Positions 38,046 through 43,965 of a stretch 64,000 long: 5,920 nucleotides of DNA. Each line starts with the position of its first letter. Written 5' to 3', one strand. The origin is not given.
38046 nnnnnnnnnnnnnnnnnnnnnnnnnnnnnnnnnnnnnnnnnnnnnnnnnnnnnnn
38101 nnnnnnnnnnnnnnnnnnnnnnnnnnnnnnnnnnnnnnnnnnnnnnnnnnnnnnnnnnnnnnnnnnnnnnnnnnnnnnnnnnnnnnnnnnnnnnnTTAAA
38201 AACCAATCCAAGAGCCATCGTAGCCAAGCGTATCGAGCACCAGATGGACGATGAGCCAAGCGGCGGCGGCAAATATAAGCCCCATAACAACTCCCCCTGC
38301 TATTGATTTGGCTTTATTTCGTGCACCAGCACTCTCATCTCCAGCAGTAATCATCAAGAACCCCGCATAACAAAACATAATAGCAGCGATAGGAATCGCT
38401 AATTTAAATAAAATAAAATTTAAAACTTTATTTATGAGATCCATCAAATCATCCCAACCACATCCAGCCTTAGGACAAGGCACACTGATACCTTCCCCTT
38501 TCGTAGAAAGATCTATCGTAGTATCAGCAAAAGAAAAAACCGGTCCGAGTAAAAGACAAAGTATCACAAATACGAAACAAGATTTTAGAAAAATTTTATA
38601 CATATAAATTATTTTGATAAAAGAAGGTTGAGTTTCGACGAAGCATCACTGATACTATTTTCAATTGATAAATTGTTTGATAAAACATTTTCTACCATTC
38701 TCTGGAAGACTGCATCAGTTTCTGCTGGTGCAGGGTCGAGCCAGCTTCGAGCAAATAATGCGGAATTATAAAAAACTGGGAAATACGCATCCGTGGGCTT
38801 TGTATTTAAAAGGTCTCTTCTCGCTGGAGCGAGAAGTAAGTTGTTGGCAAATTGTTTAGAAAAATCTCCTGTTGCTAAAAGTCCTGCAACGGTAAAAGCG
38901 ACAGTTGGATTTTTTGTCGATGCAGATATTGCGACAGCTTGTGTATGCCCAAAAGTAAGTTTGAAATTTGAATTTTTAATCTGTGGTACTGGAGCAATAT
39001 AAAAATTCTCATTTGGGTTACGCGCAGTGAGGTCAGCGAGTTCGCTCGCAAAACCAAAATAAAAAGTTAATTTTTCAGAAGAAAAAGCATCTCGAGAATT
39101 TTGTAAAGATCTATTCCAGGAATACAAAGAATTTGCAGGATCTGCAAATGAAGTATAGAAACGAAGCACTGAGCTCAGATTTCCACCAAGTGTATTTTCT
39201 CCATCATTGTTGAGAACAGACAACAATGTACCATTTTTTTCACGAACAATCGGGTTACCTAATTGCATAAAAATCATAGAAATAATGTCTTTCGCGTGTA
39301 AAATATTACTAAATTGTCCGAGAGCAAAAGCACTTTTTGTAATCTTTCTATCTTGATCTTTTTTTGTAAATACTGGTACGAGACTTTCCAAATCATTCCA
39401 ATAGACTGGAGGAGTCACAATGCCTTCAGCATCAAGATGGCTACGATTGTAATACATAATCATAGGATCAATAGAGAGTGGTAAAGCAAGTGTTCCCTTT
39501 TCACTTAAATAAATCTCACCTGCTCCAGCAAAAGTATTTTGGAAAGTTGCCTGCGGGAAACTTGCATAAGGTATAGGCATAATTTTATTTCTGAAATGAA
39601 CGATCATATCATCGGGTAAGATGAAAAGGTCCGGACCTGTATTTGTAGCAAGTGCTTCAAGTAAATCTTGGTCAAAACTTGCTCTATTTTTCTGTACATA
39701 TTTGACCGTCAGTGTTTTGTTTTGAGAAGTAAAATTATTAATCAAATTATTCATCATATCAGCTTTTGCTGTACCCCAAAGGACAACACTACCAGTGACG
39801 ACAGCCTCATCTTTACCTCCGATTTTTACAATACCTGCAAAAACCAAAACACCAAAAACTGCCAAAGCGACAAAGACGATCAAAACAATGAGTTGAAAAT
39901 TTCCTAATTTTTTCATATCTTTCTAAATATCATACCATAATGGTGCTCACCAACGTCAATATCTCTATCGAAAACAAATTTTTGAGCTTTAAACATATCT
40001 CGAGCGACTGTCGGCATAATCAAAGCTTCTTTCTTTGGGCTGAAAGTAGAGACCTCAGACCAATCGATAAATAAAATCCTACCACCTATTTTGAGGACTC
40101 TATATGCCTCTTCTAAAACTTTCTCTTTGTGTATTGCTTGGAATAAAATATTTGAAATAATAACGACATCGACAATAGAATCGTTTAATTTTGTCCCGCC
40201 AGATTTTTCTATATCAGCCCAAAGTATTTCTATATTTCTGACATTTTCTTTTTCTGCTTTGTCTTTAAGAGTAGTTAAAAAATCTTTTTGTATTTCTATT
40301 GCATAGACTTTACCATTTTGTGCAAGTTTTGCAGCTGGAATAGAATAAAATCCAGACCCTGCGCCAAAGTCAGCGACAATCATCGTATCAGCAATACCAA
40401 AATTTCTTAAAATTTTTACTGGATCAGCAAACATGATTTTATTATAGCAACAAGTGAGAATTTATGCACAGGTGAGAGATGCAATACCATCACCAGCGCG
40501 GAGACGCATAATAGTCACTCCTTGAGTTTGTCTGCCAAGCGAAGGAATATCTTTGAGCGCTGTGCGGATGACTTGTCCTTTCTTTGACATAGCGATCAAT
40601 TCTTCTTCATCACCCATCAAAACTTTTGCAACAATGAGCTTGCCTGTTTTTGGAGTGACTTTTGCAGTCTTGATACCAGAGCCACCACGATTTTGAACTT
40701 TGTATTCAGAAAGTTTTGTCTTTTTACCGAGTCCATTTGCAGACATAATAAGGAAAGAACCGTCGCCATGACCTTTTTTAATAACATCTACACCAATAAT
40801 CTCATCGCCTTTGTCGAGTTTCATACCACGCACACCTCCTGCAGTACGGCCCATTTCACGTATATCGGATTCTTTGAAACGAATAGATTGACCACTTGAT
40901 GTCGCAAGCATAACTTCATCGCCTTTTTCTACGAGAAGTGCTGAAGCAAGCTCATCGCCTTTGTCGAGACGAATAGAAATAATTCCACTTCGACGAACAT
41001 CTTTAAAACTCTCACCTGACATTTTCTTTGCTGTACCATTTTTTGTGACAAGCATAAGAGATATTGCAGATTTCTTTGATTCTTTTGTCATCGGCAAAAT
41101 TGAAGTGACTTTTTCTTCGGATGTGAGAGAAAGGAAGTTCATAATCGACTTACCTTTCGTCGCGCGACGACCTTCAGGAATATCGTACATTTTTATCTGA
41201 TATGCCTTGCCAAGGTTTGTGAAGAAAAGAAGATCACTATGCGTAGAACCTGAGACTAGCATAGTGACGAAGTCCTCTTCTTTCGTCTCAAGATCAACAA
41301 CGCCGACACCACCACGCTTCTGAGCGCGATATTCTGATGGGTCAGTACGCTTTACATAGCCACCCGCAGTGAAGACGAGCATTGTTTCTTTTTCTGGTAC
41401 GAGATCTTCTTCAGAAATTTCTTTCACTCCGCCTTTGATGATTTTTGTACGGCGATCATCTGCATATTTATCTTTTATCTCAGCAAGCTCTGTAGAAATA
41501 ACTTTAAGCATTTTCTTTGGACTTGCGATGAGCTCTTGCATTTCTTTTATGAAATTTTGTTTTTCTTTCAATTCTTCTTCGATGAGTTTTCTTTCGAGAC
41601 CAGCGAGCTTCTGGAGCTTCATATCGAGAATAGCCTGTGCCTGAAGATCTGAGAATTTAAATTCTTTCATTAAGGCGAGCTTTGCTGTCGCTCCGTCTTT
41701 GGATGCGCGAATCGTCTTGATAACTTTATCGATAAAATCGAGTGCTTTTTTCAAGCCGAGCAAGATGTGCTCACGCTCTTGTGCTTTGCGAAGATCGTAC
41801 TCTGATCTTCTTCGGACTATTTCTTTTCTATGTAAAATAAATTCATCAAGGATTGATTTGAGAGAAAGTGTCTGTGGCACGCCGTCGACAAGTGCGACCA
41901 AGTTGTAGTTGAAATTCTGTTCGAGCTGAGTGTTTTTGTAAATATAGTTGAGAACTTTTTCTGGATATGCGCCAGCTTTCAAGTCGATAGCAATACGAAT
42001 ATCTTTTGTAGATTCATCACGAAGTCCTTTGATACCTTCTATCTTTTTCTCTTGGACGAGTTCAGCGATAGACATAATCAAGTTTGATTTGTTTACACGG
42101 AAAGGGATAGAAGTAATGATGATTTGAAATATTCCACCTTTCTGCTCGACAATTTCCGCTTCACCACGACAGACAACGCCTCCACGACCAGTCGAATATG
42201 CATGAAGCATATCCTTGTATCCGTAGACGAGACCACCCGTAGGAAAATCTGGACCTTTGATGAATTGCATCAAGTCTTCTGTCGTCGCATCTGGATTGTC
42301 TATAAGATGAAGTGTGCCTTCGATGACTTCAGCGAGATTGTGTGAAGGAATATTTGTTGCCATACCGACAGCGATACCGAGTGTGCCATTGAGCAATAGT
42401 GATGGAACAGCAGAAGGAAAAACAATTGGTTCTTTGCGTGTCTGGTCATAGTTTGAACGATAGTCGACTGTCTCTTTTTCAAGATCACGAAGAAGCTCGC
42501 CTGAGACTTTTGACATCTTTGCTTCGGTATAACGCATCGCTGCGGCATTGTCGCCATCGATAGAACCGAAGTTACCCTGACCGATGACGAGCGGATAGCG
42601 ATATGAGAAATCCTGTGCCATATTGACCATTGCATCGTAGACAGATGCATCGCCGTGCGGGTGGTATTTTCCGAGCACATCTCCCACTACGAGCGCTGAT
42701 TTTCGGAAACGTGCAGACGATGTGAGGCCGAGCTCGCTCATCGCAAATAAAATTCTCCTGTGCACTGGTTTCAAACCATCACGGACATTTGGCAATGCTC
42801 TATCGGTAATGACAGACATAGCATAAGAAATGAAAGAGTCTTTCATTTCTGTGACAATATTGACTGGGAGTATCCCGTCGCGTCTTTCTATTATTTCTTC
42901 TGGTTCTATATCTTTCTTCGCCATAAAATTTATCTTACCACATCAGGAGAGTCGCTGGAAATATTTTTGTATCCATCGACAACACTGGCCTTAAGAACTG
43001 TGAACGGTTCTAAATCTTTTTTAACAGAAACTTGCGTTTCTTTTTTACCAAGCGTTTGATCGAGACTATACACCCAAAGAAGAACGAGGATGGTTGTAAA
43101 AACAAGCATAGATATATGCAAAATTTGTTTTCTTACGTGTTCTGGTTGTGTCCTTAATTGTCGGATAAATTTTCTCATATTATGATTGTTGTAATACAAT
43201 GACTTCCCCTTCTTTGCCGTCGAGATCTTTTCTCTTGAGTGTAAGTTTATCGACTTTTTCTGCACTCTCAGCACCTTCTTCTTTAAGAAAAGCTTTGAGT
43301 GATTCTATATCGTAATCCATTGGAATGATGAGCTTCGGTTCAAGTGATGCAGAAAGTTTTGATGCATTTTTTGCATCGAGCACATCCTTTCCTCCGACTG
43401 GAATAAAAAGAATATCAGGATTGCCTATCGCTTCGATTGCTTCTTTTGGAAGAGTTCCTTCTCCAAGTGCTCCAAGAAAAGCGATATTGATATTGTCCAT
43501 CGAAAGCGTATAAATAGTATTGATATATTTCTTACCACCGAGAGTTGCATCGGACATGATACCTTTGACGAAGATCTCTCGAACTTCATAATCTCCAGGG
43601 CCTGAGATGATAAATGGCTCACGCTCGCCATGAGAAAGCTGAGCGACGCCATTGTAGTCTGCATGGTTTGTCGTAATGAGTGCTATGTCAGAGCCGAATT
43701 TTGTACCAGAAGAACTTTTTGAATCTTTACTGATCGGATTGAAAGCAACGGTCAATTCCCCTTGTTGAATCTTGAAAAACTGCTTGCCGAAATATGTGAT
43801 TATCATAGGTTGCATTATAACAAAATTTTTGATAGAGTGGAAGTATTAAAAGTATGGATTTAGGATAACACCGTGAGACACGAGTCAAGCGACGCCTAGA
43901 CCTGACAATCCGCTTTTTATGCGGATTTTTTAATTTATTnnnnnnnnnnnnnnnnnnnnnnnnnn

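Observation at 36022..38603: Array of six tandem VirB2/TrbC-like pilin paralogs without any secretion machinery nearby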

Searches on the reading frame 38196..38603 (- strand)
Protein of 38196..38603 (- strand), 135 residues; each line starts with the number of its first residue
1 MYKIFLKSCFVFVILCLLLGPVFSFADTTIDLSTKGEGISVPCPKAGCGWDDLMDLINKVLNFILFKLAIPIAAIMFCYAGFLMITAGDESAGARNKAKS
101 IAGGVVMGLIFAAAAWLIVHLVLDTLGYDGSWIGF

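Call 3: search_protein_families(library=pfam, max_evalue=1, proteins=[window:38196-38603:-])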
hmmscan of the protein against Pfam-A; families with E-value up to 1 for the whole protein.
window:38196-38603:- (135 aa): 6 families
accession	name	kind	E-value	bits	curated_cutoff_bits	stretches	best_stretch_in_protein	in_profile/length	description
PF18895.5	T4SS_pilin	-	6.2e-08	33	26.6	1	55-121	7-70/71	Type IV secretion system pilin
PF04956.18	TrbC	-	0.00031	21.3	27.9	1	51-116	35-94/98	TrbC/VIRB2 pilin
PF00001.26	7tm_1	-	0.069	13.1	30.5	1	9-122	107-222/260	7 transmembrane receptor (rhodopsin family)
PF04341.17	DUF485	-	0.48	10.9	28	1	72-120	21-69/88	Protein of unknown function, DUF485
PF12670.12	DUF3792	-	0.69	10.5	31.3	1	60-128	22-92/115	Protein of unknown function (DUF3792)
PF11070.13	DUF2871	-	0.92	10.2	27.4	1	62-120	73-128/134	Protein of unknown function (DUF2871)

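Call 13: find_encoding_contigs(protein=window:38196-38603:-, flank=10000, max_places=6)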
Protein window:38196-38603:- (135 aa): 1 contig read that carries it; 1 place shown.
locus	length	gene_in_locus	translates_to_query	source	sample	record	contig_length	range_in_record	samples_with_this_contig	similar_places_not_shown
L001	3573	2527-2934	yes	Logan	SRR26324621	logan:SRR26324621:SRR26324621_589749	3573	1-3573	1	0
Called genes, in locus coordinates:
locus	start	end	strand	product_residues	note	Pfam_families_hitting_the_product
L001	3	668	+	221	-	?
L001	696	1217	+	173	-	PF01209:Ubie_methyltran, PF06325:PrmA, PF02475:TRM5-TYW2_MTfase (weak), PF05175:MTS (weak), PF13847:Methyltransf_31, PF08241:Methyltransf_11, PF08242:Methyltransf_12, PF13649:Methyltransf_25, +1 more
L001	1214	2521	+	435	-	PF01547:SBP_bac_1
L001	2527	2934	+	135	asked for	PF18895:T4SS_pilin (weak)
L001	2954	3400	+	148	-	PF04956:TrbC (faint), PF18895:T4SS_pilin (weak)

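Call 24: search_protein_families(library=ncbifam, max_evalue=0.01, proteins=[window:38196-38603:-])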
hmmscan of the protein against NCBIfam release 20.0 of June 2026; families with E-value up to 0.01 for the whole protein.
window:38196-38603:- (135 aa): 1 family
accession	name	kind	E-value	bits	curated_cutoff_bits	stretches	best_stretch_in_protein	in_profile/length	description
NF045849.1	ICE_MMCAP2_0565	equivalog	8.3e-05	22.2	40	1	52-125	8-79/80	Mbov_0395 family pilin-like conjugal transfer protein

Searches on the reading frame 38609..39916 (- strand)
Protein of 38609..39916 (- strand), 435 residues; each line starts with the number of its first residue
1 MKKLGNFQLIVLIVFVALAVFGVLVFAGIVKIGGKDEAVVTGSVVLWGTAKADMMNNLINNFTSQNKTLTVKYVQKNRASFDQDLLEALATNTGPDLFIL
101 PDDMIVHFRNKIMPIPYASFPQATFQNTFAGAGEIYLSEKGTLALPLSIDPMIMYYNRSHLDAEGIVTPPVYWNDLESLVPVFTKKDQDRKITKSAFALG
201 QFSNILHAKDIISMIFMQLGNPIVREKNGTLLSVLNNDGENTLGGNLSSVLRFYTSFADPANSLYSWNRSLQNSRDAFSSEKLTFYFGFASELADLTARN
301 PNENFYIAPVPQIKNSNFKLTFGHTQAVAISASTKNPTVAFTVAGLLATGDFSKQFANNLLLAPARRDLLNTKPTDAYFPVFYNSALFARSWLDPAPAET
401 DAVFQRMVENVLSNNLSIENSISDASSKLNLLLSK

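Call 6: search_protein_families(library=pfam, max_evalue=0.001, proteins=[window:38609-39916:-])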
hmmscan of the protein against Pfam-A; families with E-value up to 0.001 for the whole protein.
window:38609-39916:- (435 aa): 1 family
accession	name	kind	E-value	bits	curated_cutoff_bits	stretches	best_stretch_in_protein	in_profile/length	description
PF01547.30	SBP_bac_1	-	1.8e-12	48.3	26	1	56-343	11-296/307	Bacterial extracellular solute-binding protein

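Call 24: search_protein_families(library=ncbifam, max_evalue=0.01, proteins=[window:38609-39916:-])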
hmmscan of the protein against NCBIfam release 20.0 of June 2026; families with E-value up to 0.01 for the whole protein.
window:38609-39916:- (435 aa): 1 family
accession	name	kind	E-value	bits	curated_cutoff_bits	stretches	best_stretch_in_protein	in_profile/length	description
NF053763.1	ABCarbgalBndGanS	equivalog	0.0016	17.3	700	0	43-167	40-163/420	galactooligosaccharide ABC transporter substrate-binding protein GanS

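Call 71: search_solved_structures(query=window:38609-39916:-, max_evalue=0.01)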
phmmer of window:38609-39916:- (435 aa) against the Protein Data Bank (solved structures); distinct sequences matched with E-value up to 0.01: 8.
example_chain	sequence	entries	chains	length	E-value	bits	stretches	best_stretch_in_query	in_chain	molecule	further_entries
1elj_A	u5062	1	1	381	5.9e-05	25.6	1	41-177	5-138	MALTODEXTRIN-BINDING PROTEIN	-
7nbz_A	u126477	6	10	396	0.00064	22.2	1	142-386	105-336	Sulfoquinovosyl binding protein | Sulfoquinovosyl glycerol-binding protein SmoF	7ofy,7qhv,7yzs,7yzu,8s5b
1eu8_A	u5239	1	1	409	0.0028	20.1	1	84-426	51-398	TREHALOSE/MALTOSE BINDING PROTEIN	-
3k01_A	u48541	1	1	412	0.0046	19.4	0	39-422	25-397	Acarbose/maltose binding protein GacH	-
3jzj_A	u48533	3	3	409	0.0047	19.4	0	39-422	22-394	Acarbose/maltose binding protein GacH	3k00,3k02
3uor_A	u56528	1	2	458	0.0077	18.7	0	44-186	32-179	ABC transporter sugar binding protein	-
8ula_A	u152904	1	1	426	0.0087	18.5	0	51-191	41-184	Extracellular solute-binding protein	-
4qrz_A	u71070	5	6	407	0.0098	18.3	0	44-180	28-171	ABC-TYPE SUGAR TRANSPORTER | ABC transporter, substrate binding protein (Sugar)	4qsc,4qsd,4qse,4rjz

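Call 83: find_related_loci(query=A8, collection=metagenome_contigs, flank=8000)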
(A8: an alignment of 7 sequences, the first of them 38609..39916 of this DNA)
Query A8 (435 aa) in metagenome_contigs; peptide patterns used: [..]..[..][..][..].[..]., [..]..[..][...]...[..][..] (x = any residue, [..] = any of these).
600 stretches matched a pattern (row limit reached: there are more); 562 encode a relative of the query (tblastn E <= 1e-3); the best 80 are kept; 80 distinct loci.
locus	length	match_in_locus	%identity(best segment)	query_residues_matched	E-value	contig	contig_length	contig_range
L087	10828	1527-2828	79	1-435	0e+0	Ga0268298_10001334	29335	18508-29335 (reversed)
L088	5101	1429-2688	57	5-428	3e-172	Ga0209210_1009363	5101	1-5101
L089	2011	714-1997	58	3-433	0e+0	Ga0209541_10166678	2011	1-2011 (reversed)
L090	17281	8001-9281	58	6-433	8e-166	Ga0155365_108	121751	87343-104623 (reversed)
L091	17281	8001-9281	57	5-434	1e-165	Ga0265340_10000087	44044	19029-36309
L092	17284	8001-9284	58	2-433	2e-165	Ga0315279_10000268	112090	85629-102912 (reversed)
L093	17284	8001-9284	55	5-435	6e-164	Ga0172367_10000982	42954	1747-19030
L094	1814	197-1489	55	2-433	5e-178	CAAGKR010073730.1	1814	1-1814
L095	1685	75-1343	56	6-428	6e-178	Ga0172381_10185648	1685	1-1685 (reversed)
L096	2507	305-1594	56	2-435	4e-174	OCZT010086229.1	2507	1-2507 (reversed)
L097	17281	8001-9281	57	5-435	9e-163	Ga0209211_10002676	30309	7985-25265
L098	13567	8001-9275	57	5-433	1e-162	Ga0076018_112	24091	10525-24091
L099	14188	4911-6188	56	5-433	3e-162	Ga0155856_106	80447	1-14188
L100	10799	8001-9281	57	5-435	4e-162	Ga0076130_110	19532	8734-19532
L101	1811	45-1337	55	3-435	1e-175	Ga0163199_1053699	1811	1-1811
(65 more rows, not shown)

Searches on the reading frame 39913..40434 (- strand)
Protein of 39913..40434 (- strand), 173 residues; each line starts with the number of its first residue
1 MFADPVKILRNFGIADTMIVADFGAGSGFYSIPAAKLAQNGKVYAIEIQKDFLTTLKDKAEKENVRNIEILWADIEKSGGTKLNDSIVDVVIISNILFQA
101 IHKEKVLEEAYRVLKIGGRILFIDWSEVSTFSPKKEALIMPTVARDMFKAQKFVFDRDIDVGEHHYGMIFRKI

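Call 6: search_protein_families(library=pfam, max_evalue=0.001, proteins=[window:39913-40434:-])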
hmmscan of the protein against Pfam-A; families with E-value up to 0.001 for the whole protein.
window:39913-40434:- (173 aa): 13 families
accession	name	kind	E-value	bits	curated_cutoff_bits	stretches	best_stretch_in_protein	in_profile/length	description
PF13847.12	Methyltransf_31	-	1.6e-18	67.2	27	1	16-126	3-113/145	Methyltransferase domain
PF08241.18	Methyltransf_11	-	1.5e-14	54.9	21.2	1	22-122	2-95/95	Methyltransferase domain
PF13649.12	Methyltransf_25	-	4.2e-14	53.4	27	1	20-118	1-97/97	Methyltransferase domain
PF01209.24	Ubie_methyltran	-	2.7e-12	47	20.1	1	19-132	50-161/233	ubiE/COQ5 methyltransferase family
PF08242.18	Methyltransf_12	-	1.7e-09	38.7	30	1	22-120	2-98/98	Methyltransferase domain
PF06325.19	PrmA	-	6.4e-08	32.9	22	1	18-121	163-257/296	Ribosomal protein L11 methyltransferase (PrmA)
PF05175.20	MTS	-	6.8e-08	32.8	23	1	18-124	33-140/170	Methyltransferase small domain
PF02475.24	TRM5-TYW2_MTfase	-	9.9e-07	29.3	28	1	17-122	37-135/164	TRM5/TYW2 methyltransferase domain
PF02390.23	Methyltransf_4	-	2.3e-05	24.4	24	1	17-76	2-61/173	Putative methyltransferase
PF02527.21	GidB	-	7.3e-05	22.6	27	1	15-93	48-121/184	rRNA small subunit methyltransferase G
PF20922.3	Anamorsin_N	-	0.00026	21.2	27.1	1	82-124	46-89/163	Anamorsin, N-terminal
PF00398.26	RrnaAD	-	0.00028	20.5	24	1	7-77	21-87/263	Ribosomal RNA adenine dimethylase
PF01728.25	FtsJ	-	0.00077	19.9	24.1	1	7-92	11-96/181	FtsJ-like methyltransferase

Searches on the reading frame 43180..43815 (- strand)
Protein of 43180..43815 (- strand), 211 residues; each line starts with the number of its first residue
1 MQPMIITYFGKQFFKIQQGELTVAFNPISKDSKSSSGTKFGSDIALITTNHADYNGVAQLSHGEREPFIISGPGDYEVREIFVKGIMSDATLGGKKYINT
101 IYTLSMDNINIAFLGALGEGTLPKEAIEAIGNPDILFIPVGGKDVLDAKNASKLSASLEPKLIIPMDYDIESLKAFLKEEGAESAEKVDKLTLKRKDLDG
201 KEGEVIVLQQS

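Call 6: search_protein_families(library=pfam, max_evalue=0.001, proteins=[window:43180-43815:-])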
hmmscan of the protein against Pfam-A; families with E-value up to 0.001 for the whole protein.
window:43180-43815:- (211 aa): 1 family
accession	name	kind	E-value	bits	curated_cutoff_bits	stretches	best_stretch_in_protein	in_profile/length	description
PF13483.12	Lactamase_B_3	-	3.5e-26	92.5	24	1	6-166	2-159/160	Beta-lactamase superfamily domain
